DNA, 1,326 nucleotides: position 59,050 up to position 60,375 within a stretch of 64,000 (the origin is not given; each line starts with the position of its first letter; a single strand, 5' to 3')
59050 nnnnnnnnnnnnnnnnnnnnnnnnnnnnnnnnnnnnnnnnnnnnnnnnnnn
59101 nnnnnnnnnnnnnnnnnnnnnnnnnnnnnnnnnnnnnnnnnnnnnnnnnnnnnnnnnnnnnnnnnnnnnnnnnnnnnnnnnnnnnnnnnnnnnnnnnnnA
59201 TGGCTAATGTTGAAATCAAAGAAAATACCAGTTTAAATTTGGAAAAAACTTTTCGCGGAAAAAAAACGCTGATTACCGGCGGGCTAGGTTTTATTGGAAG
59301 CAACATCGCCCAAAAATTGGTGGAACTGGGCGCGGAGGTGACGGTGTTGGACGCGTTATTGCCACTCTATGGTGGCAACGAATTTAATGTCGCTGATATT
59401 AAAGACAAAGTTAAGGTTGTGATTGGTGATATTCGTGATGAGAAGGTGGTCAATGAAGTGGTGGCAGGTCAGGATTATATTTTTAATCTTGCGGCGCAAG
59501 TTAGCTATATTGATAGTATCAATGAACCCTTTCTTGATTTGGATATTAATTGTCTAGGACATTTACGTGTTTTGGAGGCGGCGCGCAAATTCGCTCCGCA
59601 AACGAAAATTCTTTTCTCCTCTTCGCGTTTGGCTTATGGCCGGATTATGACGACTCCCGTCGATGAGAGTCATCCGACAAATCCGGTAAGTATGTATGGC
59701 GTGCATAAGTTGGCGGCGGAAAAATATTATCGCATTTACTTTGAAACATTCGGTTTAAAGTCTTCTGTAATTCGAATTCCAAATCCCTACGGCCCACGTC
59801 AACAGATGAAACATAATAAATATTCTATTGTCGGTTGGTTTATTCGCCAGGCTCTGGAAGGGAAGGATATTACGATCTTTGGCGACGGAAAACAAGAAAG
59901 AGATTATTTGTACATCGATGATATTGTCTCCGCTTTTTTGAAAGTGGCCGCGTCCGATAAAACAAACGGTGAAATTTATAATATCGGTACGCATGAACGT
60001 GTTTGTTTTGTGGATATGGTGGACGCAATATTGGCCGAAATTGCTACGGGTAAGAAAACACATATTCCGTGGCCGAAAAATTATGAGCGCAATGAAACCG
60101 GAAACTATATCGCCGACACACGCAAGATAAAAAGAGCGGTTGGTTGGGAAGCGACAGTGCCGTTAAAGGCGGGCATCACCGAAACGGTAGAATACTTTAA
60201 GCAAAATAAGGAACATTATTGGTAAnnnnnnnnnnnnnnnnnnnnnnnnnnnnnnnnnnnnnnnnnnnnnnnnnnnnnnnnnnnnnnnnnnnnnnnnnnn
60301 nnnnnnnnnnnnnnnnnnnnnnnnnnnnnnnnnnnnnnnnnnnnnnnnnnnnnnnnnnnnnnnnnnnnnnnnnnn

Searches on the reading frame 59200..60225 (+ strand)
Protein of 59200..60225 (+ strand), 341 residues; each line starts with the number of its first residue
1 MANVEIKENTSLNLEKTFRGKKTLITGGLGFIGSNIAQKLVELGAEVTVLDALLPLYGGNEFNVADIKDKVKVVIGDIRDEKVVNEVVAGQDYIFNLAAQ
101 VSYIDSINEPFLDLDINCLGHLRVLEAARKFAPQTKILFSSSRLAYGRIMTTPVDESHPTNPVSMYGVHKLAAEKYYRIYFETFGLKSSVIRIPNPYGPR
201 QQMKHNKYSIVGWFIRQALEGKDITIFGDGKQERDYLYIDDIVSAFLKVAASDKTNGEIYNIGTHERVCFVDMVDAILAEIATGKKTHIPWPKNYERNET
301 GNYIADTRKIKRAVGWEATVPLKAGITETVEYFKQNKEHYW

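Call 13: search_protein_families(library=pfam, proteins=[window:59200-60225:+], max_evalue=0.01)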
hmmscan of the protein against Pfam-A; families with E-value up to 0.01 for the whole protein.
window:59200-60225:+ (341 aa): 9 families
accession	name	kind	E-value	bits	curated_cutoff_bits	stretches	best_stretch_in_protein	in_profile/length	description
PF16363.11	GDP_Man_Dehyd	-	1e-55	190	27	1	24-329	1-332/332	GDP-mannose 4,6 dehydratase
PF01370.27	Epimerase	-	3e-54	184.4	20.9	1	24-263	2-240/240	NAD dependent epimerase/dehydratase family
PF01073.25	3Beta_HSD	-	1.5e-13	50.8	22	1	24-246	1-225/280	3-beta hydroxysteroid dehydrogenase/isomerase family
PF02719.21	Polysacc_synt_2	-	1.6e-11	44.4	20.2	1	24-281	2-247/293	Polysaccharide biosynthesis protein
PF04321.23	RmlD_sub_bind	-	9.4e-11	41.7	27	1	22-286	2-236/287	RmlD substrate binding domain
PF07993.18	NAD_binding_4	-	6.7e-08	32.4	20.1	1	66-222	58-234/258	Male sterility protein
PF00106.31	adh_short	-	0.0017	18.3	26.6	1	22-89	2-69/195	short chain dehydrogenase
PF13460.12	NAD_binding_10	-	0.0019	18.6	27.2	1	27-134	1-91/184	NAD(P)H-binding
PF08659.16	KR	-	0.0055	17.1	22.6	1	24-89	4-73/180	KR domain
